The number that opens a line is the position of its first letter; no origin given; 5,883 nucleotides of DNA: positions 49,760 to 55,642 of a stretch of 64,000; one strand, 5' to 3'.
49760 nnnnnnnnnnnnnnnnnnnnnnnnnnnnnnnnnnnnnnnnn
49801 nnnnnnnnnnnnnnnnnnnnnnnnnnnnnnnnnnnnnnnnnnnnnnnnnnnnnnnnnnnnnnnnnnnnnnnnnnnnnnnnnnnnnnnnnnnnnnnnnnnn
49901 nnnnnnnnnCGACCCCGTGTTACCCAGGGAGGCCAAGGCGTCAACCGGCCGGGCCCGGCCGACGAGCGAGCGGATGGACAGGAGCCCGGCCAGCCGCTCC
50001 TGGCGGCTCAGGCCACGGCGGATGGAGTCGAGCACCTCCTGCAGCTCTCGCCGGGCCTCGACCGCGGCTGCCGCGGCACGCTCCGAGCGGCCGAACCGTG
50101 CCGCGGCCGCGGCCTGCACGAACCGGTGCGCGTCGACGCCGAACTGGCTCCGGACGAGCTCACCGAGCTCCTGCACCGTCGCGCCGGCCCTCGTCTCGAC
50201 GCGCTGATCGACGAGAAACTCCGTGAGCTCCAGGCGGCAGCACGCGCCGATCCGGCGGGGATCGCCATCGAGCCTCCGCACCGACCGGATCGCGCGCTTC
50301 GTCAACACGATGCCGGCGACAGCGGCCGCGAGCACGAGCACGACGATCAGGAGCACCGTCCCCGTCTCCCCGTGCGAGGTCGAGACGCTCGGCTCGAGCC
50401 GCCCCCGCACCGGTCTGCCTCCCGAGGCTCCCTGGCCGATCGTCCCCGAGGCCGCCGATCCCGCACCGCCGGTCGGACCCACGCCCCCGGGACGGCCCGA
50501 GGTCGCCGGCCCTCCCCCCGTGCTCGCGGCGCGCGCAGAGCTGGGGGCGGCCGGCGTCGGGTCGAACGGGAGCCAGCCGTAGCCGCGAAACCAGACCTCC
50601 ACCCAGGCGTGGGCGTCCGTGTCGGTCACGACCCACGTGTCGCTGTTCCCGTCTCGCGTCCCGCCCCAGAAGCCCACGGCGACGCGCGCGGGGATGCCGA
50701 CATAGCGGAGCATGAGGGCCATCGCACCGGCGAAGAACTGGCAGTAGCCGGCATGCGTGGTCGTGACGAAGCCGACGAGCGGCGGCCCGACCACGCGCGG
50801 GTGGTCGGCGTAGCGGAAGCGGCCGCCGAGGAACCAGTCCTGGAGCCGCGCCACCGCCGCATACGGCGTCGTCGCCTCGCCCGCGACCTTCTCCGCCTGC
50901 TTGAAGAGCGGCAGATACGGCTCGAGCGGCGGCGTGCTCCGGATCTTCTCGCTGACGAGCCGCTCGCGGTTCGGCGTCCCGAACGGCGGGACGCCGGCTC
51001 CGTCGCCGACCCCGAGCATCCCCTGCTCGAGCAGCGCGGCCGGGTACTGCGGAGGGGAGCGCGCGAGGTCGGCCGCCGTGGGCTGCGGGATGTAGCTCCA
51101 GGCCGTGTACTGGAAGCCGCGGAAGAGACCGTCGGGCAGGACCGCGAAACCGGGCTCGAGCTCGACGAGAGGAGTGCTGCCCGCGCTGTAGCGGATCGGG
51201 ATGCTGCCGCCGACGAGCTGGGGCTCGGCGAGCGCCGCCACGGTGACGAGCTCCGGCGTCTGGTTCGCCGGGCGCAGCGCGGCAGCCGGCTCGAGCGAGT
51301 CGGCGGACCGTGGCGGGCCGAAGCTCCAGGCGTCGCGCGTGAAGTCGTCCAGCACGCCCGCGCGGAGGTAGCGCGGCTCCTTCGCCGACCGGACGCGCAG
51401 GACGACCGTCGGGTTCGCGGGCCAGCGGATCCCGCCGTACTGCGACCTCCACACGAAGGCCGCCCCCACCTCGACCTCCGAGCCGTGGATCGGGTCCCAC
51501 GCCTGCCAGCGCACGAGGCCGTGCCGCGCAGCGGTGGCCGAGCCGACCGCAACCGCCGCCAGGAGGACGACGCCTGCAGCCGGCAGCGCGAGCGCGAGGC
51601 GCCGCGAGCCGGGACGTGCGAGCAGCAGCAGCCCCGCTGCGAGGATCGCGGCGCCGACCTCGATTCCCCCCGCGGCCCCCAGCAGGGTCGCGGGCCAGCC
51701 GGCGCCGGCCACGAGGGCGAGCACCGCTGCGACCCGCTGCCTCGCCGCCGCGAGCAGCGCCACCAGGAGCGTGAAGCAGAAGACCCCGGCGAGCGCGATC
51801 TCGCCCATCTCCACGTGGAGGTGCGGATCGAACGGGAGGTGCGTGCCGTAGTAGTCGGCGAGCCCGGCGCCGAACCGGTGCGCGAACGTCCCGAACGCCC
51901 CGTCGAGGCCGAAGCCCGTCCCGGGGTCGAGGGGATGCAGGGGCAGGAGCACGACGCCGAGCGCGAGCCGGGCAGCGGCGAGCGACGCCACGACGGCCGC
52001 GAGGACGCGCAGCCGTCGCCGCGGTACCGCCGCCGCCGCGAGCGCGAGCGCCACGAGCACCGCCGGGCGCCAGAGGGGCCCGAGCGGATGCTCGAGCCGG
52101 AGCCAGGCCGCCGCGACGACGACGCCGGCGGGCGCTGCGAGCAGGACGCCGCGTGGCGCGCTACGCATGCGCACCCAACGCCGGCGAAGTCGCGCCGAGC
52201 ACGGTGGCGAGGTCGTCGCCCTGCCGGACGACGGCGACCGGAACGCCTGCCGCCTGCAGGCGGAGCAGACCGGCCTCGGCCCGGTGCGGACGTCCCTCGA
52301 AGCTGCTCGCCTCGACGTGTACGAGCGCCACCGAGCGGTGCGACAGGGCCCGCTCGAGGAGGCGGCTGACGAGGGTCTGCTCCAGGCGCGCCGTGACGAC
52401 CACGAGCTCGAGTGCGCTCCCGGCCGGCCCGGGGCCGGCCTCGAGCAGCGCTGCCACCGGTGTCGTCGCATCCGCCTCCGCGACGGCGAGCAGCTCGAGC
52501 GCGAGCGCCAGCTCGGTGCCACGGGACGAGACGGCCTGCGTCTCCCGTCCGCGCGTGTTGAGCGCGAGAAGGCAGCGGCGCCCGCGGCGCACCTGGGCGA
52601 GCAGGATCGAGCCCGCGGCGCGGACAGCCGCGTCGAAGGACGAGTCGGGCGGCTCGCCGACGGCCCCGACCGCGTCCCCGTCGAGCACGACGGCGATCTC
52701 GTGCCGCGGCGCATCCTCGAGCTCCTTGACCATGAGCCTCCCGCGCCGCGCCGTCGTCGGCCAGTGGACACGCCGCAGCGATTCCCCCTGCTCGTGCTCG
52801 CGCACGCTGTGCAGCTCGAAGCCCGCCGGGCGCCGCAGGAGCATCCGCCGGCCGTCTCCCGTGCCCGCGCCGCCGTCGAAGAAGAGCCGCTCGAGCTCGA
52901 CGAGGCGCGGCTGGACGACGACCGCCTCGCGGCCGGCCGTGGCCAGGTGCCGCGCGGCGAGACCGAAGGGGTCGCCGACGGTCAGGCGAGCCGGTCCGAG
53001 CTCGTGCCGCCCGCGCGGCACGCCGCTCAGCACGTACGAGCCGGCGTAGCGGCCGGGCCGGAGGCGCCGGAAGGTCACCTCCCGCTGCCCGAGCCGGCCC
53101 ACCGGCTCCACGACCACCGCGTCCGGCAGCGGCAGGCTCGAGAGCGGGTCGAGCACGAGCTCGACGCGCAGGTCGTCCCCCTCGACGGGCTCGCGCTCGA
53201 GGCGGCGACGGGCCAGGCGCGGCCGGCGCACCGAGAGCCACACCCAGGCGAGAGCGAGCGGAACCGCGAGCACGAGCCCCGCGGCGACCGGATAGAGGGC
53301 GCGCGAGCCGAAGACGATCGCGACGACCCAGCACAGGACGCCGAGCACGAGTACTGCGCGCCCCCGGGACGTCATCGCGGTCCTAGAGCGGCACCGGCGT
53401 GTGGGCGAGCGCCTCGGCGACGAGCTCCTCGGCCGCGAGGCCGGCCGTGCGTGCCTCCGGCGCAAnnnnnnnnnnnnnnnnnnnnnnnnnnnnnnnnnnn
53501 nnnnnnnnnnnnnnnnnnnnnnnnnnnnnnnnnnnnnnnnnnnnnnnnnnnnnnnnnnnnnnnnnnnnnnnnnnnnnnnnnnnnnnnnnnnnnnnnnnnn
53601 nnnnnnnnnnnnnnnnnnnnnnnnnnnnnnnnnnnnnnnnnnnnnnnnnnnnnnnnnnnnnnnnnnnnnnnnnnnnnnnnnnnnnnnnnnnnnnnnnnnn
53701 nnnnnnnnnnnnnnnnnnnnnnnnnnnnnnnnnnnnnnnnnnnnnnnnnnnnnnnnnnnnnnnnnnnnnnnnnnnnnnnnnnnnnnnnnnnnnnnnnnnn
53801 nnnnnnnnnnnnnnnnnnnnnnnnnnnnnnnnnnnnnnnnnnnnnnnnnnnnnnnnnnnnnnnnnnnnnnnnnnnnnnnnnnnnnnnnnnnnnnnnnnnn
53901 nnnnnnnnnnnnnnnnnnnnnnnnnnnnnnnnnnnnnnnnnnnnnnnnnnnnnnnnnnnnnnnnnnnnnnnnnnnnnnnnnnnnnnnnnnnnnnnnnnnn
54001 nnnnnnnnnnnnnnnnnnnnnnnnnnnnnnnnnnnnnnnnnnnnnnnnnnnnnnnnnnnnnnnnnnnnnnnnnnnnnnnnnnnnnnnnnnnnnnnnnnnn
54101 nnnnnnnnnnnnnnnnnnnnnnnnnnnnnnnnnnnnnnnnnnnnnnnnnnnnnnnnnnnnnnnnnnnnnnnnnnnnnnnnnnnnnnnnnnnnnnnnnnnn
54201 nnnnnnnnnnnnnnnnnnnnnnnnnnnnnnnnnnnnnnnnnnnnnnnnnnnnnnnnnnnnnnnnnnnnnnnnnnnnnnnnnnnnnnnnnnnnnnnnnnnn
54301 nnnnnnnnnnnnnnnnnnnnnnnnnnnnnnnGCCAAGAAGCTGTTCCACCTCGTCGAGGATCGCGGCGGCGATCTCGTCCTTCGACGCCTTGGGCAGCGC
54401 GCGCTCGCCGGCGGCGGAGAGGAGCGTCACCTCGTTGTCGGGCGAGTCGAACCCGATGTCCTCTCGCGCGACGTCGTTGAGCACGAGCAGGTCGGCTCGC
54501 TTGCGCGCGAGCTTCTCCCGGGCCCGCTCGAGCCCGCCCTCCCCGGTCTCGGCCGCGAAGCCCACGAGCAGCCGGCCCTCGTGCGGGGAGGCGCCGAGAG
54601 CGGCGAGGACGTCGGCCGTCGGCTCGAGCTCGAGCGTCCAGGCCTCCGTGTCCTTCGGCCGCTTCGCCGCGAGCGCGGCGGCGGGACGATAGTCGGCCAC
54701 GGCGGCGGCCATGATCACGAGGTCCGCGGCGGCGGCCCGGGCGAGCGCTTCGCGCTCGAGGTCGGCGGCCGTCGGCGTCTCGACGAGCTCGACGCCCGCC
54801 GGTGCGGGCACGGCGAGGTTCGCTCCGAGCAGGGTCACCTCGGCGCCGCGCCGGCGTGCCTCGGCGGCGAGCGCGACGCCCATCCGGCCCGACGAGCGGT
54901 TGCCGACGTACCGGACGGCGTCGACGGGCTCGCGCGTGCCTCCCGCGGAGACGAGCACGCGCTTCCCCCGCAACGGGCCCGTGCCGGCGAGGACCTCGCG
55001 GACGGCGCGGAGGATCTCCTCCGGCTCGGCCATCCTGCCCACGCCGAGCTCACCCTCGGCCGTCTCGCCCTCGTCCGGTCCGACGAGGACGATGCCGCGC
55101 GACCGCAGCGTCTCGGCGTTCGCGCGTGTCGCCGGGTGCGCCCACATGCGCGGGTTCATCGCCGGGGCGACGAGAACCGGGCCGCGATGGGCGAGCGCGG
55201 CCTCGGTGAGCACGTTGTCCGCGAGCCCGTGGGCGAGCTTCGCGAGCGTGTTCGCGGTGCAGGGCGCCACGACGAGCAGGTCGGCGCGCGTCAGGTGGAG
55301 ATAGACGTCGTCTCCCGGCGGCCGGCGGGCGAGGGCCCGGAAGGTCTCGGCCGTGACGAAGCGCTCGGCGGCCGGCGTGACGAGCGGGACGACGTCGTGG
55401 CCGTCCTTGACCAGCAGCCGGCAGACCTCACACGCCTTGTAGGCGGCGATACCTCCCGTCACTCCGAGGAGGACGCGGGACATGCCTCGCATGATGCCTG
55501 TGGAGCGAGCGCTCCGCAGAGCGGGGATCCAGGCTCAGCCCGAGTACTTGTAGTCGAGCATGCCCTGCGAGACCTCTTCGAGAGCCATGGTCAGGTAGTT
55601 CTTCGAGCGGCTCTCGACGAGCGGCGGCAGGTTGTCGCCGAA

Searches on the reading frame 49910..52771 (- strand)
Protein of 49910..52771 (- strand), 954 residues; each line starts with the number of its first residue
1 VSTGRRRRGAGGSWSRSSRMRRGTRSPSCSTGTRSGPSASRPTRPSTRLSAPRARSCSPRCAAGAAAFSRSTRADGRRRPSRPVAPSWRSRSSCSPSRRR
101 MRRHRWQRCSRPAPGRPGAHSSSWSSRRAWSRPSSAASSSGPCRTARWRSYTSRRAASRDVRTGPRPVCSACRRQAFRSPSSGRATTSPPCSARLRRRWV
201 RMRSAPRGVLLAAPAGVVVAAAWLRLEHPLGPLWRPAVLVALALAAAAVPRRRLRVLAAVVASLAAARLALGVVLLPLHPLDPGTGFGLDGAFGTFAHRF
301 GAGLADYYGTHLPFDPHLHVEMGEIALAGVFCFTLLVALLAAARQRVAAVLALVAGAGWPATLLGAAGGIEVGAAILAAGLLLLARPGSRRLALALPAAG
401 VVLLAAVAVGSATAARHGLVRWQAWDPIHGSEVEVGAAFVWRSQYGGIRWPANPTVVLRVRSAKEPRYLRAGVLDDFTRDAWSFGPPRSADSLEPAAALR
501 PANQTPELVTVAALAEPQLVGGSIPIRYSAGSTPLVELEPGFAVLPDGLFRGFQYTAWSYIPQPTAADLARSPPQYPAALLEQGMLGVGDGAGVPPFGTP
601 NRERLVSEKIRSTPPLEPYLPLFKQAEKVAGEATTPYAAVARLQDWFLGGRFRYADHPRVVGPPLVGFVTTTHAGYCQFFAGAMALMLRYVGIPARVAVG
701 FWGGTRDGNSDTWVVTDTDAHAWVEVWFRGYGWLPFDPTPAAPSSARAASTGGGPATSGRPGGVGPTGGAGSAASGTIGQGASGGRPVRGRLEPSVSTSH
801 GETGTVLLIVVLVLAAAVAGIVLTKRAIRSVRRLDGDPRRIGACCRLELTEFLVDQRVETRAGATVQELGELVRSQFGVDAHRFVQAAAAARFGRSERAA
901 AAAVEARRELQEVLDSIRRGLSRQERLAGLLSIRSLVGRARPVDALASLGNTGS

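Call 81: search_protein_families(library=pfam, proteins=[window:49910-52771:-], max_evalue=0.00001)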
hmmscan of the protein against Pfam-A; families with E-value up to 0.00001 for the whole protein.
window:49910-52771:- (954 aa): 2 families
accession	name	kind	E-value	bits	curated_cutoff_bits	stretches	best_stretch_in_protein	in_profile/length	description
PF01841.26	Transglut_core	-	7.4e-23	81.3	23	1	626-738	4-108/108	Transglutaminase-like superfamily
PF11992.13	TgpA_N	-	1.9e-08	34.1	30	1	217-566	4-333/333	TgpA N-terminal domain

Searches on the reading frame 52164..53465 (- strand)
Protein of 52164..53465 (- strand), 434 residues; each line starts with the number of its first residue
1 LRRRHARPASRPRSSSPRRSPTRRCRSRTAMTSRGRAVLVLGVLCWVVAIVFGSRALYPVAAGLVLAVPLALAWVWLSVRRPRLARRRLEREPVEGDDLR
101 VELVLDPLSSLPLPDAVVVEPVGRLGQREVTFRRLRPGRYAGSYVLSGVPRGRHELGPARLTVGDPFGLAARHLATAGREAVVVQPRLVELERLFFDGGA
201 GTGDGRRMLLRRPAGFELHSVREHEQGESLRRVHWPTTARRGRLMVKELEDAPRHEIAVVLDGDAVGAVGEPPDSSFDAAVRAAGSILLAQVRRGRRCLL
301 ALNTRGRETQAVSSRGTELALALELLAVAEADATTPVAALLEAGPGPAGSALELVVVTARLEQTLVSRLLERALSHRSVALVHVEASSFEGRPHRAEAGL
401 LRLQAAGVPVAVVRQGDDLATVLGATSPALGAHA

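Call 59: search_protein_families(library=pfam, proteins=[window:52164-53465:-], max_evalue=0.00001)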
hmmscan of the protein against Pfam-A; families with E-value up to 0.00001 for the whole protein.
window:52164-53465:- (434 aa): 1 family
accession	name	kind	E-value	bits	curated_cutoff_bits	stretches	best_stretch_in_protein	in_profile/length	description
PF01882.25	DUF58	-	3.2e-09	36.7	23.4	1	220-372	1-156/216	Protein of unknown function DUF58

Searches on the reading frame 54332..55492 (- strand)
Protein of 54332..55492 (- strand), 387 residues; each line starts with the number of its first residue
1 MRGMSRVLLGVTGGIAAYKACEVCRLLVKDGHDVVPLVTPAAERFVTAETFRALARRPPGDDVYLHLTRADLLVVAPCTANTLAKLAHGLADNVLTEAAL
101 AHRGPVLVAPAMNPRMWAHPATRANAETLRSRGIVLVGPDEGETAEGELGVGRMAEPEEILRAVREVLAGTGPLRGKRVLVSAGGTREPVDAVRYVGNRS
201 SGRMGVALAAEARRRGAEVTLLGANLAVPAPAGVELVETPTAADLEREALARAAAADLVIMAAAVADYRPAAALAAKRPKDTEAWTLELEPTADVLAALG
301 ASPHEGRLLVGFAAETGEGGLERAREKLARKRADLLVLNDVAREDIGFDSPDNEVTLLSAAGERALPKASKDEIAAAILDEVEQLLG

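Call 59: search_protein_families(library=pfam, proteins=[window:54332-55492:-], max_evalue=0.00001)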
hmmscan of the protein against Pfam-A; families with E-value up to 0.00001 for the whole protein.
window:54332-55492:- (387 aa): 2 families
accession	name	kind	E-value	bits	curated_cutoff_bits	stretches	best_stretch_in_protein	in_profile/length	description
PF04127.22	DFP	-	8.9e-61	205.4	22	1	174-358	1-186/186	DNA/pantothenate metabolism flavoprotein C-terminal domain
PF02441.25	Flavoprotein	-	2.3e-31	109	22.7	1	6-167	2-161/162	Flavoprotein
